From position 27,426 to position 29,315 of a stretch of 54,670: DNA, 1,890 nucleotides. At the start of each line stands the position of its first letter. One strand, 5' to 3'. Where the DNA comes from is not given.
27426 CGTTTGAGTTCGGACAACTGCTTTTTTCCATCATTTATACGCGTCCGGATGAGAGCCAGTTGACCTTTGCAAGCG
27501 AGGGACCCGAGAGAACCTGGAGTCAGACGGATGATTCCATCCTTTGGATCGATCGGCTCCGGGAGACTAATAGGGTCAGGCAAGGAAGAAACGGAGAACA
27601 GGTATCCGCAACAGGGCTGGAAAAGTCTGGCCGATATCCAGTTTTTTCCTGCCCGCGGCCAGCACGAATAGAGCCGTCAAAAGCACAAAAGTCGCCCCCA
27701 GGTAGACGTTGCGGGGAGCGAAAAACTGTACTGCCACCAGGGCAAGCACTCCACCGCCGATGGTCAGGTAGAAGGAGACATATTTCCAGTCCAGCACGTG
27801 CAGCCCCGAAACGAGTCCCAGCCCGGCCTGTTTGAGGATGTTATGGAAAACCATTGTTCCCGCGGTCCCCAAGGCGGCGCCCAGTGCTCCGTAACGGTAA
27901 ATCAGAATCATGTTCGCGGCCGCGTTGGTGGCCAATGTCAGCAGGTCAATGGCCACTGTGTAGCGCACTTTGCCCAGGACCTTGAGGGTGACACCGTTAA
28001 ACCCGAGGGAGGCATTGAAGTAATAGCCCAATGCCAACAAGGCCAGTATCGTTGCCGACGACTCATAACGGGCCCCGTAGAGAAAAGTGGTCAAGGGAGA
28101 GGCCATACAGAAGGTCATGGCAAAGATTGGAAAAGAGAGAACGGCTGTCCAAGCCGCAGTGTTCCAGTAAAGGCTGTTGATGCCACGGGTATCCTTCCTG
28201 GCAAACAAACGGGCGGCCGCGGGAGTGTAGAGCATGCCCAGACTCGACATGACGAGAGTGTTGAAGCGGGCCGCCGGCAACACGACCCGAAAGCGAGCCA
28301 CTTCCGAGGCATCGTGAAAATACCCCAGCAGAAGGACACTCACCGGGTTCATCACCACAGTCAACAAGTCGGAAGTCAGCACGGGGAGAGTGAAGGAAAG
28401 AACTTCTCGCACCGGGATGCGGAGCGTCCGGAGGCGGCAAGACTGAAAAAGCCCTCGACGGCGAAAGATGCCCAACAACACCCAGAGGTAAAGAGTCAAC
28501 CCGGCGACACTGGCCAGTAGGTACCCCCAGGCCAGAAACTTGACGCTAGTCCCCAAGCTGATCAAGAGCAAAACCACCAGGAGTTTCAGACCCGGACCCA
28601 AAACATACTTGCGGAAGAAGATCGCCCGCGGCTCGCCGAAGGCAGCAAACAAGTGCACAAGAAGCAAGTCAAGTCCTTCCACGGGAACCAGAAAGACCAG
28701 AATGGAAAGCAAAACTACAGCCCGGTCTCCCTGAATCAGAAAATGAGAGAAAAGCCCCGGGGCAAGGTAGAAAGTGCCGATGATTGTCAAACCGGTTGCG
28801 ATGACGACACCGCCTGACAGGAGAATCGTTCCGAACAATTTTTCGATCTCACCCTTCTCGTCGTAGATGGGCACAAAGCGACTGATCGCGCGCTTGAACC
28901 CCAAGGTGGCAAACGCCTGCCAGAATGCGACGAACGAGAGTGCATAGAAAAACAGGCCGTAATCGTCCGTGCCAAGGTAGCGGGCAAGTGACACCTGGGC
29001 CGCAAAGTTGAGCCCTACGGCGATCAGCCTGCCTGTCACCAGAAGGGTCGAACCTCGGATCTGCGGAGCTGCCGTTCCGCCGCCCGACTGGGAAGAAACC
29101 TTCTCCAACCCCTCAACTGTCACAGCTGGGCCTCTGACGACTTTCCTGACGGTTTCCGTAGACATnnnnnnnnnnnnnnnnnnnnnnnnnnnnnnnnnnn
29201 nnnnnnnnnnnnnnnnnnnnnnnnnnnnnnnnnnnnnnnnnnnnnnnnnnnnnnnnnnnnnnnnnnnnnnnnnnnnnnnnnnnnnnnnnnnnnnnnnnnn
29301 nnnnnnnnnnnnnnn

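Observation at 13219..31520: A structured repeat (R1) in five copies, confined to the intergenic gaps of the polysaccharide locus and present in both orientations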

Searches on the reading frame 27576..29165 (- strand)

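Call 17: search_protein_families(library=pfam, proteins=[window:27576-29165:-])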
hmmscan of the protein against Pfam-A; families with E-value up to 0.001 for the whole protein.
window:27576-29165:- (529 aa): 2 families
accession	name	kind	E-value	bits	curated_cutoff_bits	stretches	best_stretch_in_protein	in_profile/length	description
PF01943.22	Polysacc_synt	-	7.3e-20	72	28.2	1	37-296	3-248/274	Polysaccharide biosynthesis protein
PF13440.11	Polysacc_synt_3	-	7.9e-17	61.9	23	1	60-370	2-291/293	Polysaccharide biosynthesis protein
